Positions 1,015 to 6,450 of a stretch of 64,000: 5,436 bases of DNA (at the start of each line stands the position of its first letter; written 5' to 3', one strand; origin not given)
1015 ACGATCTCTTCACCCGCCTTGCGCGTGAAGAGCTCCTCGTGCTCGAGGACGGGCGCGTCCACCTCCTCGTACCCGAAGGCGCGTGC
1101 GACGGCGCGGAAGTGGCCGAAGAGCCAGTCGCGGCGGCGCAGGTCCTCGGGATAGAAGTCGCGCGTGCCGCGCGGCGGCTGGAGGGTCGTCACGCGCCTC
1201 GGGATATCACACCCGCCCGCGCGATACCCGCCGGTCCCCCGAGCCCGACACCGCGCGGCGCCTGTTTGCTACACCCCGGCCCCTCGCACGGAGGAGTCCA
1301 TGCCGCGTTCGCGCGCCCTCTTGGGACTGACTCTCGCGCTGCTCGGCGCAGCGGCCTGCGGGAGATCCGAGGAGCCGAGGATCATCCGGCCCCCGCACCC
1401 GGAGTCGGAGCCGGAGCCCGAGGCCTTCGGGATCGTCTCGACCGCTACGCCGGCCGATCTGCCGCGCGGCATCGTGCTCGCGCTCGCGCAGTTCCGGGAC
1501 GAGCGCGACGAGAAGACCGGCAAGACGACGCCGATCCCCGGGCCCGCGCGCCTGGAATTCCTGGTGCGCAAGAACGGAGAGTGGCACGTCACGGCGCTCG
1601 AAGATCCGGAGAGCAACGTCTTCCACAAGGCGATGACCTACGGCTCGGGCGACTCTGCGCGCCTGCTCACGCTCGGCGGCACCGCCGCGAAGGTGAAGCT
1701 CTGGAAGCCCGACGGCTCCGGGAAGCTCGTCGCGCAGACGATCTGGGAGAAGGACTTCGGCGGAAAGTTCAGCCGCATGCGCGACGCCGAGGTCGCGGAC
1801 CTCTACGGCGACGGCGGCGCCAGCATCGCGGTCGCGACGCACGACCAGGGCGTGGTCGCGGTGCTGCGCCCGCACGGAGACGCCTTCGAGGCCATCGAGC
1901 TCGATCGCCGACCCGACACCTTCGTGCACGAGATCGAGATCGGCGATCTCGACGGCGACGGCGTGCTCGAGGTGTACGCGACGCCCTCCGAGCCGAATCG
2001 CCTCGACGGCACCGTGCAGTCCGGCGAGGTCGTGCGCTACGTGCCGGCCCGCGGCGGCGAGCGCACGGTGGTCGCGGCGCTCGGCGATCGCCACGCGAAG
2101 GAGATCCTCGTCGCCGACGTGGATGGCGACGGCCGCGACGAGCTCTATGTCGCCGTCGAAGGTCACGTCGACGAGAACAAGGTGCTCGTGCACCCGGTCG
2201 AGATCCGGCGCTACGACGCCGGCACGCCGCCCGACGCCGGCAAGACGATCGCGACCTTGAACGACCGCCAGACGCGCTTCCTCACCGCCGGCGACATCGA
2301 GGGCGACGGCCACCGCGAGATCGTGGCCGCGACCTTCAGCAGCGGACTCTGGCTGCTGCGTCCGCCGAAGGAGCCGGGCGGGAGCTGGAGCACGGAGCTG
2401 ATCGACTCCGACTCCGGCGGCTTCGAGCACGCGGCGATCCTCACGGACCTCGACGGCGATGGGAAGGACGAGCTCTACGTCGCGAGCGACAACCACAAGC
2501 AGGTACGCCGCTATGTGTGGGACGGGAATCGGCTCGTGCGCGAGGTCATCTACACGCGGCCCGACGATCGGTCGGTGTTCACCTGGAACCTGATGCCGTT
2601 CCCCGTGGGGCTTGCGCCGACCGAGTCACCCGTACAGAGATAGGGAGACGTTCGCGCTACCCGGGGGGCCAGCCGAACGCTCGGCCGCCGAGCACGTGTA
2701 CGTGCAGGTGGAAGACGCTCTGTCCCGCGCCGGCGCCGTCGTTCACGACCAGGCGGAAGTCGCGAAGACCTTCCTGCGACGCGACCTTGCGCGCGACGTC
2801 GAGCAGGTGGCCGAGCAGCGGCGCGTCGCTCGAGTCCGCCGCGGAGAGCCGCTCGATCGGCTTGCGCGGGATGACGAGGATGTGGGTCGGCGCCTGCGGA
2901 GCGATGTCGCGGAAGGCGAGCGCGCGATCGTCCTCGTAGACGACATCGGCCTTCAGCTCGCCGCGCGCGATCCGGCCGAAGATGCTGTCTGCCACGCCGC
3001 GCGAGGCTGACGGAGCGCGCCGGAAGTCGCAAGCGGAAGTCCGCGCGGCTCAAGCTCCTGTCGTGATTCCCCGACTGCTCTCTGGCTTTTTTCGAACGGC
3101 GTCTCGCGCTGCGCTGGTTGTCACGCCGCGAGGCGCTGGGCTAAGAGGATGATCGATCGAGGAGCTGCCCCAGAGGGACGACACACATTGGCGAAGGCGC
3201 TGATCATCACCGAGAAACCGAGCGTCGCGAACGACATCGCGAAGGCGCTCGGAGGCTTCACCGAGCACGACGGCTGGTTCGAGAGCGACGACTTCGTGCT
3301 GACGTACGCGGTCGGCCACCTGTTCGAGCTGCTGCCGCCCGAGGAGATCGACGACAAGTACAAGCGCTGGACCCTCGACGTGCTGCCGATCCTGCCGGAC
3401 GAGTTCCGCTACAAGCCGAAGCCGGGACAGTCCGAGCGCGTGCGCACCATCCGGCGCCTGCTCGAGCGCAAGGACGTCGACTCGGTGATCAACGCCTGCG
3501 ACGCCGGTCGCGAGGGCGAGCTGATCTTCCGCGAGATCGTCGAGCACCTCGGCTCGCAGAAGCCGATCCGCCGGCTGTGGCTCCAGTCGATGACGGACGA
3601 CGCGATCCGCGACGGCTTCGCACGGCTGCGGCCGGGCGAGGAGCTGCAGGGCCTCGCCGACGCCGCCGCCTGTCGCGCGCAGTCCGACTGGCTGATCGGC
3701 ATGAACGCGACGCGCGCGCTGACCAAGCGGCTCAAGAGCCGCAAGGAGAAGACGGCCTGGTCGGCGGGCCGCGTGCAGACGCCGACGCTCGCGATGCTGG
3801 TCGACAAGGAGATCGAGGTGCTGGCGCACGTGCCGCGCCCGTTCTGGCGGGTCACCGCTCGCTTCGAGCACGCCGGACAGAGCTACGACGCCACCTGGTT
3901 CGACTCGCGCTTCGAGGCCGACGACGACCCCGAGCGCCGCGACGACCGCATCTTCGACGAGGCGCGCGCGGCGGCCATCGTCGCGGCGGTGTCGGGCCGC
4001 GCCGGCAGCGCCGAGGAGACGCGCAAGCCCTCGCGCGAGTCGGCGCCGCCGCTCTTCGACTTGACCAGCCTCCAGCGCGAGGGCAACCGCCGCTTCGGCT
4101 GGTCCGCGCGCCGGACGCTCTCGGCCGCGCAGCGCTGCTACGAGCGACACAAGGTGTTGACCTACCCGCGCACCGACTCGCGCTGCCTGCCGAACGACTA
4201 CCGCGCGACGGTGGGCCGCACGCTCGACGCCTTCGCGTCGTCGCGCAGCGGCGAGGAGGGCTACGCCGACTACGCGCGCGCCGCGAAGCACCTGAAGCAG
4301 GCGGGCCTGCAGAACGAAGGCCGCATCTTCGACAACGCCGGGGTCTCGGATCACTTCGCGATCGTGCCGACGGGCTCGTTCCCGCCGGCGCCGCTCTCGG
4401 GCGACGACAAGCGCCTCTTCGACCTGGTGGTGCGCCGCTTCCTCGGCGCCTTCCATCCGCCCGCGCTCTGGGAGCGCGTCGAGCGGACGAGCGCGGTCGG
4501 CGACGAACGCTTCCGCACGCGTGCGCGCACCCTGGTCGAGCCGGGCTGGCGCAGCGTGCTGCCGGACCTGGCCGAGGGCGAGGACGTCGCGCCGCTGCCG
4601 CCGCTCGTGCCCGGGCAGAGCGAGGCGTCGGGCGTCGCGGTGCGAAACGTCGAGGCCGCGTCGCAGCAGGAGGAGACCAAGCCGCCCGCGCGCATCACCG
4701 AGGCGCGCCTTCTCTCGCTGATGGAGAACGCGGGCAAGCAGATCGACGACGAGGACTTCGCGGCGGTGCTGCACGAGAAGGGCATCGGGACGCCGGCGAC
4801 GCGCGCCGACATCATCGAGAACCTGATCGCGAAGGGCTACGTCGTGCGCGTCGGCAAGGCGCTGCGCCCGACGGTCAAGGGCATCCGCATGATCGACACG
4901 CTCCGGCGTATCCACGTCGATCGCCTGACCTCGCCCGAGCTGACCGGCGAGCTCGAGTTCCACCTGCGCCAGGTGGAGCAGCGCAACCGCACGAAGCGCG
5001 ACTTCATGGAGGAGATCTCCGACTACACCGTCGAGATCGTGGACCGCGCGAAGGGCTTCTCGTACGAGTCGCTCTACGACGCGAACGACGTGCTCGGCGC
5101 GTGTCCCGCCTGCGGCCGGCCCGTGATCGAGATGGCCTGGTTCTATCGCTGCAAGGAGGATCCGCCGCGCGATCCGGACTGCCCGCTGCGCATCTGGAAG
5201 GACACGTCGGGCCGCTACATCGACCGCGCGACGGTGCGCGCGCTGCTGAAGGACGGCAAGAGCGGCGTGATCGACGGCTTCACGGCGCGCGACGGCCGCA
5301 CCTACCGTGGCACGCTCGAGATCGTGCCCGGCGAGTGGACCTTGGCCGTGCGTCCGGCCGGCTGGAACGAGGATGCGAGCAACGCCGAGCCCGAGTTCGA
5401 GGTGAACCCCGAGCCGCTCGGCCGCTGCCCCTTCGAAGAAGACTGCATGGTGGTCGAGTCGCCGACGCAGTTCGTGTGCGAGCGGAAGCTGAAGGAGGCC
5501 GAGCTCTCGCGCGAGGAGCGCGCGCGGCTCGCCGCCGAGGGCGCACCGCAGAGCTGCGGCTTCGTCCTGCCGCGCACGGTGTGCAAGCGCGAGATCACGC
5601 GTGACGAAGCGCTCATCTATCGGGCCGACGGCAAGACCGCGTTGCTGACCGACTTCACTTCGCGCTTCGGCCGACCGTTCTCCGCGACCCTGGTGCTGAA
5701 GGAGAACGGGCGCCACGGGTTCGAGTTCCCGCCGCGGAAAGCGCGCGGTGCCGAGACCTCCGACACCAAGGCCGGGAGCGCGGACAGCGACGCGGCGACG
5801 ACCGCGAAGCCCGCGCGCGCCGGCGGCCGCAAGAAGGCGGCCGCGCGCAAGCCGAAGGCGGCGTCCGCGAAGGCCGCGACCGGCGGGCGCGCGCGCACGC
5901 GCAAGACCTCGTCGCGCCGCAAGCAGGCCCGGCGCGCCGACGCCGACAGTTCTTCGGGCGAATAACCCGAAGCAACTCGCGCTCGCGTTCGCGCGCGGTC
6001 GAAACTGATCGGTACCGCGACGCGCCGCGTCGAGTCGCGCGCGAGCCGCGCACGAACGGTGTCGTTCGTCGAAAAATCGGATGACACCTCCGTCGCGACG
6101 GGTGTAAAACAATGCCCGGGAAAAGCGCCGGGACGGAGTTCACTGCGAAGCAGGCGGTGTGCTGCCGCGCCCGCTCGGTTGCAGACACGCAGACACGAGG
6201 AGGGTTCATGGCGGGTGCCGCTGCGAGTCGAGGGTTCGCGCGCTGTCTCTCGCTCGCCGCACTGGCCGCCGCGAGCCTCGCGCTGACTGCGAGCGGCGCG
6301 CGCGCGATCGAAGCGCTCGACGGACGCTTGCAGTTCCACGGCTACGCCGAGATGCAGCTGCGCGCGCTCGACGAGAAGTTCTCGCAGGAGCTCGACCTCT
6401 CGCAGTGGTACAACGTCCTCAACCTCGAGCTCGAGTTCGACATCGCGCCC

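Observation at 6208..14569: Triple-length, cysteine-paired DUF1302-like outer-membrane protein with a convergent DUF1329 (LolA-like) partner and a head-to-head two-component system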

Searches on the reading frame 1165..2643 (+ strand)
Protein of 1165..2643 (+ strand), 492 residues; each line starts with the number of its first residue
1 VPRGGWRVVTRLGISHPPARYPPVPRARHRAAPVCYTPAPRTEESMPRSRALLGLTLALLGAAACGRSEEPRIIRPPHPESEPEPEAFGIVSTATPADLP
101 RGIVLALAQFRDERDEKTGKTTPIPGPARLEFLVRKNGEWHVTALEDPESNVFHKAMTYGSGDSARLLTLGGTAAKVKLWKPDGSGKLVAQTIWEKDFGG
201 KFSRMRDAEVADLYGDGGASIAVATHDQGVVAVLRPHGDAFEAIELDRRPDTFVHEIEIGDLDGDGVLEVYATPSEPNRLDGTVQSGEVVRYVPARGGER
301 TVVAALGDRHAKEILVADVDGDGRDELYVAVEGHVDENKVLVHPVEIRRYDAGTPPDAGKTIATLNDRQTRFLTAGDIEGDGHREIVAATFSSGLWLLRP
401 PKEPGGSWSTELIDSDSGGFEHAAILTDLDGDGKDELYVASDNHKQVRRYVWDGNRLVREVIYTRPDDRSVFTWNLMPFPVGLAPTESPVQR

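Call 9: search_protein_families(library=pfam, proteins=[window:1165-2643:+], max_evalue=0.001)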
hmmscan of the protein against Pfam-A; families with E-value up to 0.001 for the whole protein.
window:1165-2643:+ (492 aa): 4 families
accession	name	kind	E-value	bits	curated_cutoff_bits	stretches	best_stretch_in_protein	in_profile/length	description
PF13517.12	FG-GAP_3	-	6.9e-17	62.2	26.9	2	318-387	1-60/61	FG-GAP-like repeat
PF01839.29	FG-GAP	-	8.1e-14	51.6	22.1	0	314-339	5-33/37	FG-GAP repeat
PF25292.1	Beta-prop_CGLA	-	8.9e-05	22.5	26.8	0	408-442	22-52/316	Lambda-carrageenase beta-propeller domain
PF15907.11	Itfg2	-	0.00062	19.6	27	0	424-454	78-107/330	Integrin-alpha FG-GAP repeat-containing protein 2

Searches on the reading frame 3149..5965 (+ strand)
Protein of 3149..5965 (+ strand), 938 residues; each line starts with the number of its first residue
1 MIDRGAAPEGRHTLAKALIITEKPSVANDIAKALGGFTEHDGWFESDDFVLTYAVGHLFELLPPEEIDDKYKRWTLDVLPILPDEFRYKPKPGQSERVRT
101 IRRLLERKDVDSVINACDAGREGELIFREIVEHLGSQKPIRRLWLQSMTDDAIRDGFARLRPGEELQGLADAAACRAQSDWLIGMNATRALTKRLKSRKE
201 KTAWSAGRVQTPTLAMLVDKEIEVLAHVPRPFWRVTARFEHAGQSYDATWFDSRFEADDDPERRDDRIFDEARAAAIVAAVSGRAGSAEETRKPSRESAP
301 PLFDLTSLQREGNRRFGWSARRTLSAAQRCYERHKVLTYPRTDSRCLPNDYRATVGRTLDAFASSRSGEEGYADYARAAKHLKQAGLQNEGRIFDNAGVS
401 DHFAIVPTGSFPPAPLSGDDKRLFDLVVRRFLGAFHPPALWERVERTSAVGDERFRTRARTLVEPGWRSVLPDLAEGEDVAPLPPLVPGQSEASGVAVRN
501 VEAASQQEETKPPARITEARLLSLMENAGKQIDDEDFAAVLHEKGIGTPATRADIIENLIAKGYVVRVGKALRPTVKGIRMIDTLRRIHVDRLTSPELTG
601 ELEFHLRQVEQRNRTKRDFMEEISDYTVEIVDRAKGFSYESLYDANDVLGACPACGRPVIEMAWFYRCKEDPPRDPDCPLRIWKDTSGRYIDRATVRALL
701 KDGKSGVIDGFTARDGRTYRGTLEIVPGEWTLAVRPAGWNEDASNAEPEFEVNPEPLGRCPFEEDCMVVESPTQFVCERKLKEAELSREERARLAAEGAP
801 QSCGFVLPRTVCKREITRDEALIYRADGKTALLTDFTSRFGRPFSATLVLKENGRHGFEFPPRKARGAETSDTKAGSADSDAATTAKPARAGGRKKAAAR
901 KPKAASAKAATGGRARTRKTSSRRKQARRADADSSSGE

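Call 9: search_protein_families(library=pfam, proteins=[window:3149-5965:+], max_evalue=0.001)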
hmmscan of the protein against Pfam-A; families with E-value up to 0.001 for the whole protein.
window:3149-5965:+ (938 aa): 3 families
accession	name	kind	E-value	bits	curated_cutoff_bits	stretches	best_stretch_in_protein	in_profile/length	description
PF01131.25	Topoisom_bac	-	2e-103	347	35.1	1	167-621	4-411/411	DNA topoisomerase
PF13342.12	Toprim_Crpt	-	2.1e-25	88.9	32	2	802-861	1-60/60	C-terminal repeat of topoisomerase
PF01751.28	Toprim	-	1.9e-08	34.8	23.1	1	18-135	2-81/96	Toprim domain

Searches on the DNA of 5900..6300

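Call 85: search_rna_families(source=window, start=5900, end=6300, threshold=evalue, max_evalue=1)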
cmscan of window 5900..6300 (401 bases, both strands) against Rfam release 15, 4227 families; matches with E-value up to 1: 0.
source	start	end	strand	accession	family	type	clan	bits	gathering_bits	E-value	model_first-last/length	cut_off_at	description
